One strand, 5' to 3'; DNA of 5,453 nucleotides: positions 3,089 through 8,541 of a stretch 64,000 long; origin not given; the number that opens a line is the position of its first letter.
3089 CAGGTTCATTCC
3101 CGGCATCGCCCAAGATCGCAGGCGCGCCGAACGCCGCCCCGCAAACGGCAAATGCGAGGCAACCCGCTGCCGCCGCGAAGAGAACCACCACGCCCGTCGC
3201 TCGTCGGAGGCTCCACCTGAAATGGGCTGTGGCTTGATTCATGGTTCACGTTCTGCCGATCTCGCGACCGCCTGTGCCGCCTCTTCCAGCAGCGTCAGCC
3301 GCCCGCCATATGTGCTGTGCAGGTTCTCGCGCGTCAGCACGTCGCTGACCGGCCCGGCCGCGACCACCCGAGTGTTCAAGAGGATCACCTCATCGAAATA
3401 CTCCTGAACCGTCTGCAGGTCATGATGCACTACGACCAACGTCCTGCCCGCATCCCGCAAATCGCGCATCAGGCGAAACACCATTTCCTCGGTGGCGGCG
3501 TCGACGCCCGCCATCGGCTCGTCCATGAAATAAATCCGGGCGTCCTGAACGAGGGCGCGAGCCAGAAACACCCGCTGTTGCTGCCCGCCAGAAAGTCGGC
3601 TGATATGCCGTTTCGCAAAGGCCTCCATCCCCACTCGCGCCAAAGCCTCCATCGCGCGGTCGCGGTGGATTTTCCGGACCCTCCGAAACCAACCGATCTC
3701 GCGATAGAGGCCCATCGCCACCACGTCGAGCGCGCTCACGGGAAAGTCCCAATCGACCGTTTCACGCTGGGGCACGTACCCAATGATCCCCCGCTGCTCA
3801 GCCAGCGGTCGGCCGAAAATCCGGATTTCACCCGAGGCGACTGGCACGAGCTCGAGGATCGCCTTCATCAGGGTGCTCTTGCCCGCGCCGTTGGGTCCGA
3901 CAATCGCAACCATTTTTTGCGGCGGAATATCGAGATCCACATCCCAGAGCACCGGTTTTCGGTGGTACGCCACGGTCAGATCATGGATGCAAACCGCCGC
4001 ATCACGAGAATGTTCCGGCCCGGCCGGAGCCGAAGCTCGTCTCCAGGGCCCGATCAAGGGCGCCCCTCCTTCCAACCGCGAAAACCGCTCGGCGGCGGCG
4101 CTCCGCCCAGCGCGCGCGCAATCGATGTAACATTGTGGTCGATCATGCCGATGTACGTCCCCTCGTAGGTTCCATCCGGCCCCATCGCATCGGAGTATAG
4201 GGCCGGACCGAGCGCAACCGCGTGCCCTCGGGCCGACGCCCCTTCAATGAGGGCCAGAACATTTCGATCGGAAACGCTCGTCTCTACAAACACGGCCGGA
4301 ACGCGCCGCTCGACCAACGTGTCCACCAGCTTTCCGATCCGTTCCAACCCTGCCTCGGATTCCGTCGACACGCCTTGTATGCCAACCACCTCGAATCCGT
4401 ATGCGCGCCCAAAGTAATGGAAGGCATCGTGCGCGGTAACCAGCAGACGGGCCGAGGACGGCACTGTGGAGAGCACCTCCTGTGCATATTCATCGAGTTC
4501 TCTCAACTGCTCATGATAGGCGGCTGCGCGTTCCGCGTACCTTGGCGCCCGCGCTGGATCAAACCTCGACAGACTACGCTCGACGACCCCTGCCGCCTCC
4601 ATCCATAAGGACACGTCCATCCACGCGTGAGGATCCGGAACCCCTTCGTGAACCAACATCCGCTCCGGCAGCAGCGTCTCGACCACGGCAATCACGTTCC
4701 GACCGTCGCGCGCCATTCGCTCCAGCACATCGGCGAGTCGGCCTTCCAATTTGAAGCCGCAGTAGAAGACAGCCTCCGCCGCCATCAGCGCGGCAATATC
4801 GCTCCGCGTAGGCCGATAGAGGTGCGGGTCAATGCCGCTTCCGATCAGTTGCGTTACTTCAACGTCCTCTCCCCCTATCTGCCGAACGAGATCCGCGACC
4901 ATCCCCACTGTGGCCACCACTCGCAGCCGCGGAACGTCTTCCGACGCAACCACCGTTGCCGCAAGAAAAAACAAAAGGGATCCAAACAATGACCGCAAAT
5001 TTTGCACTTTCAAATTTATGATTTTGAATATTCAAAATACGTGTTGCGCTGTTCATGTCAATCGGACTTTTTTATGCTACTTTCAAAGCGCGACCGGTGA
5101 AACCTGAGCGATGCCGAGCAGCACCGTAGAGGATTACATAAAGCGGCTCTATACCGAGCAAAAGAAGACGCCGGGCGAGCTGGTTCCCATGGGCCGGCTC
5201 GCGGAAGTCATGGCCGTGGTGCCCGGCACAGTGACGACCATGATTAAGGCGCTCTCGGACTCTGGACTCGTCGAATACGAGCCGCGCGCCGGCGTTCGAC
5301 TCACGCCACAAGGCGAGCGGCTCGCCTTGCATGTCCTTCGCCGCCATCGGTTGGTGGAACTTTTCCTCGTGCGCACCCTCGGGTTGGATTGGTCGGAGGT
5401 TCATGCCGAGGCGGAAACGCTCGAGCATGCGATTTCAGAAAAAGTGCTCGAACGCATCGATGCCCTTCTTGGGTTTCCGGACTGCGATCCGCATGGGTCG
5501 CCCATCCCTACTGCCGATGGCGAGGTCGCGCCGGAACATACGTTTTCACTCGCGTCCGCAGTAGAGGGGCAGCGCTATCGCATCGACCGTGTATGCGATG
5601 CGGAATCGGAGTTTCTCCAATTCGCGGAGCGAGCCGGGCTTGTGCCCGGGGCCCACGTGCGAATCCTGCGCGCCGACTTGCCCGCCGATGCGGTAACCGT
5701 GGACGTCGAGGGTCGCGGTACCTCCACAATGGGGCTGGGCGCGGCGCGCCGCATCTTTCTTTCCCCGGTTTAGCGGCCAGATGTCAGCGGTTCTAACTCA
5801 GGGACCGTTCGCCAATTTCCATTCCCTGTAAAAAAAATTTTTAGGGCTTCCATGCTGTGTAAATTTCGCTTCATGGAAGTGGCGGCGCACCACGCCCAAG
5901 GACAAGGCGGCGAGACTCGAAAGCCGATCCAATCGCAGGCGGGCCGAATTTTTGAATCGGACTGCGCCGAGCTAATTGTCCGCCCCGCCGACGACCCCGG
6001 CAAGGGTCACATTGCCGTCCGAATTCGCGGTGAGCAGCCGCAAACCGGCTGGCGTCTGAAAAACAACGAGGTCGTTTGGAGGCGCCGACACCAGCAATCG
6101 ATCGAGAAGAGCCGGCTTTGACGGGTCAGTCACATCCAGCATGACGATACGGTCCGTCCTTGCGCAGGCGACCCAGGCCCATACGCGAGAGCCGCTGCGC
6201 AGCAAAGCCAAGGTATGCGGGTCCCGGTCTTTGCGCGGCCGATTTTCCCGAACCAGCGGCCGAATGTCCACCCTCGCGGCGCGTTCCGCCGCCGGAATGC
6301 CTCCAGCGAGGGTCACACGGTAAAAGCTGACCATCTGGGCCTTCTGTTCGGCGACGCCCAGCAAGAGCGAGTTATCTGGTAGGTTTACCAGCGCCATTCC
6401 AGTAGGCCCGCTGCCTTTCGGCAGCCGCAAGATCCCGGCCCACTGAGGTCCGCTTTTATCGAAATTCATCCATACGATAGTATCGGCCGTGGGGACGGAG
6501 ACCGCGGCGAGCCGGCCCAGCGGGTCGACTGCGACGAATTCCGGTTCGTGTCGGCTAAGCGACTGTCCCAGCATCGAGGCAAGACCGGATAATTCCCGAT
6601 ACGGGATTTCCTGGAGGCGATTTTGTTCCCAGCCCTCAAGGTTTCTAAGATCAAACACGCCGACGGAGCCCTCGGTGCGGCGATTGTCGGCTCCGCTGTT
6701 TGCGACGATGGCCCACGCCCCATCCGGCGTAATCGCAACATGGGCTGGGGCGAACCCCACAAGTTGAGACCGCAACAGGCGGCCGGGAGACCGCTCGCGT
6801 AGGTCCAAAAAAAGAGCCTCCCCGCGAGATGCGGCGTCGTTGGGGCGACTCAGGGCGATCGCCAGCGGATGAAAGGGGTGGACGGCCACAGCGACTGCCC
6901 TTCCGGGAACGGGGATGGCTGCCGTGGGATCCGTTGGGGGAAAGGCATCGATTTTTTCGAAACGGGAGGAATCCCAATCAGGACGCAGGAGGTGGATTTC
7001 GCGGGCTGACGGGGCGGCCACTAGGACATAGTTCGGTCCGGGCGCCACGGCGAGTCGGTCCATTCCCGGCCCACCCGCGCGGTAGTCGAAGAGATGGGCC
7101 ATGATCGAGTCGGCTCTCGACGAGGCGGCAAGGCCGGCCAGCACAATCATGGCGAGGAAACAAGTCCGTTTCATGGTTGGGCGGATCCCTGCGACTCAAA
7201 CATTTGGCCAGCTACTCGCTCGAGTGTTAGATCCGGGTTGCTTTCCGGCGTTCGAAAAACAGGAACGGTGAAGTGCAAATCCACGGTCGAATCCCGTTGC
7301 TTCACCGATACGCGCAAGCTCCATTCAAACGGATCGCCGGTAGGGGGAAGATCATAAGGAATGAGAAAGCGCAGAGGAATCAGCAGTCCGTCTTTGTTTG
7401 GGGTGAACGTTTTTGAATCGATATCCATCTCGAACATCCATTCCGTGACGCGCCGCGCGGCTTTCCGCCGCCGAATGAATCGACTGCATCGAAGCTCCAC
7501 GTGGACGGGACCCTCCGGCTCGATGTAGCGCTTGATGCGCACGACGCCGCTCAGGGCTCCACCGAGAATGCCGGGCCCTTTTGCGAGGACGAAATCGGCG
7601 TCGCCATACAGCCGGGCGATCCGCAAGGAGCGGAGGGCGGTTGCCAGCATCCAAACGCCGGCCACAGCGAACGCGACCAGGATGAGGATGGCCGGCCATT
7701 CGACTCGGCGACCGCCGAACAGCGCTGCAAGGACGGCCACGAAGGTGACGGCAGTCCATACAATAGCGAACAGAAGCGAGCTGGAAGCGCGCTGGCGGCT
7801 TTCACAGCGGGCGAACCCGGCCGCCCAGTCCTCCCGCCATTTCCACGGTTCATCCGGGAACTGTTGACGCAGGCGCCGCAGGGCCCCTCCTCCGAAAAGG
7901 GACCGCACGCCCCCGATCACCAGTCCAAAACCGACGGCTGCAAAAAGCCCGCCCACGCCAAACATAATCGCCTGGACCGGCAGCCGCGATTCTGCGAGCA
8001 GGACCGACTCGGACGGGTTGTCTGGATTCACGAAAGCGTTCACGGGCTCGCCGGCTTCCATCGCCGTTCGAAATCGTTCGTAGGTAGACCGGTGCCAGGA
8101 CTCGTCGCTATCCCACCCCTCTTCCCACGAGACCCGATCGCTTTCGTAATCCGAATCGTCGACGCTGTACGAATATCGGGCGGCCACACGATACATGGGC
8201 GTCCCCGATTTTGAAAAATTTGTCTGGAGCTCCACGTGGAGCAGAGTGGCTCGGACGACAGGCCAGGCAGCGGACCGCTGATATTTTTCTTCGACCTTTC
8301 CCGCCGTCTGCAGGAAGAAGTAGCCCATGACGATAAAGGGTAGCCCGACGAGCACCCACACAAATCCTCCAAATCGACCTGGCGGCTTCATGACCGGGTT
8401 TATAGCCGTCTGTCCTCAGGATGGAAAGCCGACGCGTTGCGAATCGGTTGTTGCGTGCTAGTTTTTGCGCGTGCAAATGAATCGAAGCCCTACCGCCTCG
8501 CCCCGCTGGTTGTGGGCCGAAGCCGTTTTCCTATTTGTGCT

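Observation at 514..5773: YtgCR-like metal uptake locus: both ABC-3 permeases carry DtxR-like C-terminal domains, plus a divergent stand-alone DtxR-FeoA regulator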

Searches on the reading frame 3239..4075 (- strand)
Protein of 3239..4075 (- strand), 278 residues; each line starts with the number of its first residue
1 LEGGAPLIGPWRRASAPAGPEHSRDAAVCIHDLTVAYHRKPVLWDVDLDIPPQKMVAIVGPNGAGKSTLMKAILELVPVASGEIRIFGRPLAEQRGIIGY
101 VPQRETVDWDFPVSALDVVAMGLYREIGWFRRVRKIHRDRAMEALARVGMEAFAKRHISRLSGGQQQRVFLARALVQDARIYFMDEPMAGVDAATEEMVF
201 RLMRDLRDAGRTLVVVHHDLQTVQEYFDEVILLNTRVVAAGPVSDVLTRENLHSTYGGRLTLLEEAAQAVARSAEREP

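Call 3: search_protein_families(library=pfam, proteins=[window:3239-4075:-], max_evalue=0.1)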
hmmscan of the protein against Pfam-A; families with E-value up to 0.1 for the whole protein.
window:3239-4075:- (278 aa): 29 families (the best 25 are shown)
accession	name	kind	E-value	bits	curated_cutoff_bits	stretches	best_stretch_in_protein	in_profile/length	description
PF00005.33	ABC_tran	-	7.4e-31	108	25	1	45-189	3-137/137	ABC transporter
PF02463.25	SMC_N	-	3.5e-08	33.6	40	1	53-74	24-45/220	RecF/RecN/SMC N terminal domain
PF13304.12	AAA_21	-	1.6e-07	32.2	27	1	56-75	2-21/304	AAA domain, putative AbiEii toxin, Type IV TA system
PF13555.12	AAA_29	-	1.3e-05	25.3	27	1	47-76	16-45/61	P-loop containing region of AAA domain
PF13476.12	AAA_23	-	3.8e-05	24.9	27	1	50-73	17-39/201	AAA domain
PF13514.12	AAA_27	-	8.1e-05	22.7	22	1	47-76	18-49/206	AAA domain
PF13401.12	AAA_22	-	0.0014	19.4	27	1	53-80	5-32/130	AAA domain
PF13604.12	AAA_30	-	0.0027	17.9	27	1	53-85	18-50/191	AAA domain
PF01926.29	MMR_HSR1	-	0.0048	17.4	21.9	1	56-75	2-21/113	50S ribosome-binding GTPase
PF13191.12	AAA_16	-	0.0061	17.5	32.6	1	54-80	25-51/167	AAA ATPase domain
PF13175.12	AAA_15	-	0.0062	16.6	32.1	1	49-73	20-43/374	AAA ATPase domain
PF01637.24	ATPase_2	-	0.0086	16.3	33.2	1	52-93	19-59/225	ATPase domain predominantly from Archaea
PF03193.22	RsgA_GTPase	-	0.0091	16.3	30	1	53-85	106-138/174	RsgA GTPase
PF00931.28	NB-ARC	-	0.013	15.2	23.5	1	53-75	19-40/248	NB-ARC domain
PF13481.12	AAA_25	-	0.014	15.5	27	0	41-83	21-61/195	AAA domain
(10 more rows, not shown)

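Call 4: search_protein_families(library=ncbifam, proteins=[window:3239-4075:-], max_evalue=0.01)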
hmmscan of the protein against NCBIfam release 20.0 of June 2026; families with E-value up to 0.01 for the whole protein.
window:3239-4075:- (278 aa): 192 families (the best 25 are shown)
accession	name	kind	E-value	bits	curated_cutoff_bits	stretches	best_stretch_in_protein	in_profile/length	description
NF053840.1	MnTportMntADein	equivalog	5.9e-66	222.4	400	1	29-257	3-230/240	manganese ABC transporter ATP-binding protein MntA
NF011630.0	PRK15056.1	equivalog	3.2e-65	220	393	1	25-261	4-243/274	manganese/iron ABC transporter ATP-binding protein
NF040873.1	AztA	equivalog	2.3e-57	193.6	220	1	37-232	2-191/191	zinc ABC transporter ATP-binding protein AztA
TIGR03771.1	anch_rpt_ABC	equivalog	4.8e-56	190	268.8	1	52-256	5-209/223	anchored repeat-type ABC transporter ATP-binding subunit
NF010068.0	PRK13548.1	equivalog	1.1e-51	175.4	261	1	26-269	4-253/261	heme ABC transporter ATP-binding protein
NF007082.0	PRK09536.1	equivalog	3.3e-48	164.8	537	1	28-264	4-244/402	corrinoid ABC transporter ATPase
TIGR03873.1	F420-0_ABC_ATP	hypoth_equivalog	3.7e-45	154.2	372.4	1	31-264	5-242/256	putative F420-0 ABC transporter ATP-binding protein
NF008409.0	PRK11231.1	equivalog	1e-43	149.5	375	1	29-256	4-235/255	Fe(3+) dicitrate ABC transporter ATP-binding protein FecE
TIGR02315.1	ABC_phnC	equivalog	9.1e-38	130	266.1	1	30-256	4-242/243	phosphonate ABC transporter ATP-binding protein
TIGR02857.1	CydD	equivalog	1.4e-36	126.5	435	1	21-231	317-527/529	thiol reductant ABC exporter subunit CydD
TIGR01188.1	drrA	subfamily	2.2e-35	122.4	312.45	1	42-244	8-209/302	daunorubicin resistance ABC transporter, ATP-binding protein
NF007090.0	PRK09544.1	equivalog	7.9e-34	117.2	306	1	28-259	5-220/251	zinc ABC transporter ATP-binding protein ZnuC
TIGR03864.1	PQQ_ABC_ATP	hypoth_equivalog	1.1e-33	116.7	302.25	1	28-251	2-224/236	ABC transporter, ATP-binding subunit, PQQ-dependent alcohol dehydrogenase system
NF008421.0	PRK11248.1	equivalog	1.6e-32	113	357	1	30-235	4-204/255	taurine ABC transporter ATP-binding subunit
TIGR03608.1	L_ocin_972_ABC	subfamily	4.7e-32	111.1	254.85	1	31-232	2-205/206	putative bacteriocin export ABC transporter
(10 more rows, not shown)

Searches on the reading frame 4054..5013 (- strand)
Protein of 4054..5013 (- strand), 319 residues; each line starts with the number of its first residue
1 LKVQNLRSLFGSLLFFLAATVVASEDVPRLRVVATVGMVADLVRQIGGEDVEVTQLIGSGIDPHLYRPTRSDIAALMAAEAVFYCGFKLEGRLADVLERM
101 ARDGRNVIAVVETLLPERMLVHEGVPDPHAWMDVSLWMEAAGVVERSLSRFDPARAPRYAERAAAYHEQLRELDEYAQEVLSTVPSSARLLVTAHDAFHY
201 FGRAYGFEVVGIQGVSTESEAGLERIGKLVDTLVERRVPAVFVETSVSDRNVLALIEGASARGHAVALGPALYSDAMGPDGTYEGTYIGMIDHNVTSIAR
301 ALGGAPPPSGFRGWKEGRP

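Call 3: search_protein_families(library=pfam, proteins=[window:4054-5013:-], max_evalue=0.1)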
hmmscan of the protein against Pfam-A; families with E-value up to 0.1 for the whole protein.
window:4054-5013:- (319 aa): 1 family
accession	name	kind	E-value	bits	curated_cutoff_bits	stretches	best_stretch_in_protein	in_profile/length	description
PF01297.22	ZnuA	-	5.9e-73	246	29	1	32-301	1-263/263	Zinc-uptake complex component A periplasmic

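Call 4: search_protein_families(library=ncbifam, proteins=[window:4054-5013:-], max_evalue=0.01)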
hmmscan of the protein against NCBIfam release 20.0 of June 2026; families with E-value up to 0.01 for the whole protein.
window:4054-5013:- (319 aa): 8 families
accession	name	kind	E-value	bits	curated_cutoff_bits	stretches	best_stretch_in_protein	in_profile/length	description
NF040870.1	AztC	equivalog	2.4e-53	181.4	350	1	32-302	1-277/277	zinc ABC transporter substrate-binding protein AztC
NF053842.1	MnTportMntCDein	equivalog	8.2e-53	179.4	400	1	28-301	4-281/281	manganese ABC transporter substrate-binding protein MntC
NF053703.1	Mn_SBP_EfaA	exception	9.5e-46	156.4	485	1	22-301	28-308/310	Mn/Fe ABC transporter substrate-binding lipoprotein EfaA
TIGR03772.1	anch_rpt_subst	equivalog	7.9e-43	146.8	350.45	2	121-303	312-486/486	anchored repeat ABC transporter, substrate-binding protein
NF040928.1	ABC_lipo_SloC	subfamily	2.9e-39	135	525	1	23-302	21-302/304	metal ABC transporter substrate-binding lipoprotein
NF047355.1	ABC_bind_Mn_Staph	exception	1.2e-34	120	500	1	24-300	27-306/309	manganese ABC transporter substrate-binding lipoprotein MntC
NF033605.1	Zn_bnd_ABC_AdcA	exception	4.5e-17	62.2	700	2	122-302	148-322/517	zinc ABC transporter substrate-binding lipoprotein AdcA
NF007091.2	PRK09545.1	equivalog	8.6e-14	51.4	268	1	122-260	145-281/318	zinc ABC transporter substrate-binding protein ZnuA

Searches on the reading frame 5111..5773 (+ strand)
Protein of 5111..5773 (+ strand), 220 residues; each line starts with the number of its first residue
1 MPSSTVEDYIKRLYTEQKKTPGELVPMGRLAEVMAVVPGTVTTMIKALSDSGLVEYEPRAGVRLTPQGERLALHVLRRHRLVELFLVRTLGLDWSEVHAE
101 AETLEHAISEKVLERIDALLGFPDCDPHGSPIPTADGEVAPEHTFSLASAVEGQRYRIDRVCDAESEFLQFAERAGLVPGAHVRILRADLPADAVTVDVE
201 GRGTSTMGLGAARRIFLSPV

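Call 3: search_protein_families(library=pfam, proteins=[window:5111-5773:+], max_evalue=0.1)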
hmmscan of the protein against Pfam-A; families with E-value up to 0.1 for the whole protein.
window:5111-5773:+ (220 aa): 8 families
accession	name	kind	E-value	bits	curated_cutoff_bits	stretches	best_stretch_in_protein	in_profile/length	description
PF02742.21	Fe_dep_repr_C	-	7.3e-31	106.4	27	1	65-134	1-70/70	Iron dependent repressor, metal binding and dimerisation domain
PF01325.25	Fe_dep_repress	-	3e-12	47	26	1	3-62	3-60/60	Iron dependent repressor, N-terminal DNA binding domain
PF04023.20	FeoA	-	9e-12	45.3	23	1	146-218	2-73/74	FeoA domain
PF01047.28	MarR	-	0.00046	20.5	24.6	1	28-55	21-48/59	MarR family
PF00392.27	GntR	-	0.001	19.1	27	1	3-63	2-63/64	Bacterial regulatory proteins, gntR family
PF12802.13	MarR_2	-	0.005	17.4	27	1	21-61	18-57/61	MarR family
PF13412.12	HTH_24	-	0.012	15.6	21.9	0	27-55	20-48/48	Winged helix-turn-helix DNA-binding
PF13545.12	HTH_Crp_2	-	0.098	13.1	27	0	26-57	24-56/70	Crp-like helix-turn-helix domain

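Call 4: search_protein_families(library=ncbifam, proteins=[window:5111-5773:+], max_evalue=0.01)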
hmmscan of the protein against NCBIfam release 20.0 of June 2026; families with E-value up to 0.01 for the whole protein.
window:5111-5773:+ (220 aa): 4 families
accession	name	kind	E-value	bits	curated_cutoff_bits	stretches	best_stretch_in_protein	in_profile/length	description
NF047407.1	TransRegMntRTherm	equivalog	1e-50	172.5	350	1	5-201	9-208/227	manganese-dependent transcriptional regulator MntR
NF053665.1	TransRegDtxRActin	equivalog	6.7e-26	91.2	290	1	23-200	22-210/233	iron-dependent transcriptional repressor DtxR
NF008273.0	PRK11050.1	equivalog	3.2e-18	65.9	153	1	6-118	38-147/156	manganese-binding transcriptional regulator MntR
NF003025.0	PRK03902.1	equivalog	3.8e-18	65.9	138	1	1-122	1-119/142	transcriptional regulator MntR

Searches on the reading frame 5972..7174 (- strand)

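Call 58: search_protein_families(library=pfam, proteins=[window:5972-7174:-], max_evalue=0.01)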
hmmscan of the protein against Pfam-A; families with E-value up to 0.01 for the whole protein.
window:5972-7174:- (400 aa): 2 families
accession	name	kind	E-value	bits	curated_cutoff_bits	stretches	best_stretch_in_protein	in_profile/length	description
PF07433.17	DUF1513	-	0.0022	17.5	27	0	87-180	1-86/304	Protein of unknown function (DUF1513)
PF10282.15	Lactonase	-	0.0046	16.6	21.7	0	137-261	81-197/344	Lactonase, 7-bladed beta-propeller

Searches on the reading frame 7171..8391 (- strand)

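Call 58: search_protein_families(library=pfam, proteins=[window:7171-8391:-], max_evalue=0.01)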
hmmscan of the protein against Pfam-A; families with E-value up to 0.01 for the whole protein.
window:7171-8391:- (406 aa): 1 family
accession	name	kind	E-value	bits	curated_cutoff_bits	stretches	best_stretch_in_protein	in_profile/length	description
PF12158.14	DUF3592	-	9.9e-13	49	25.3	1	52-133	9-81/84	Domain of unknown function (DUF3592)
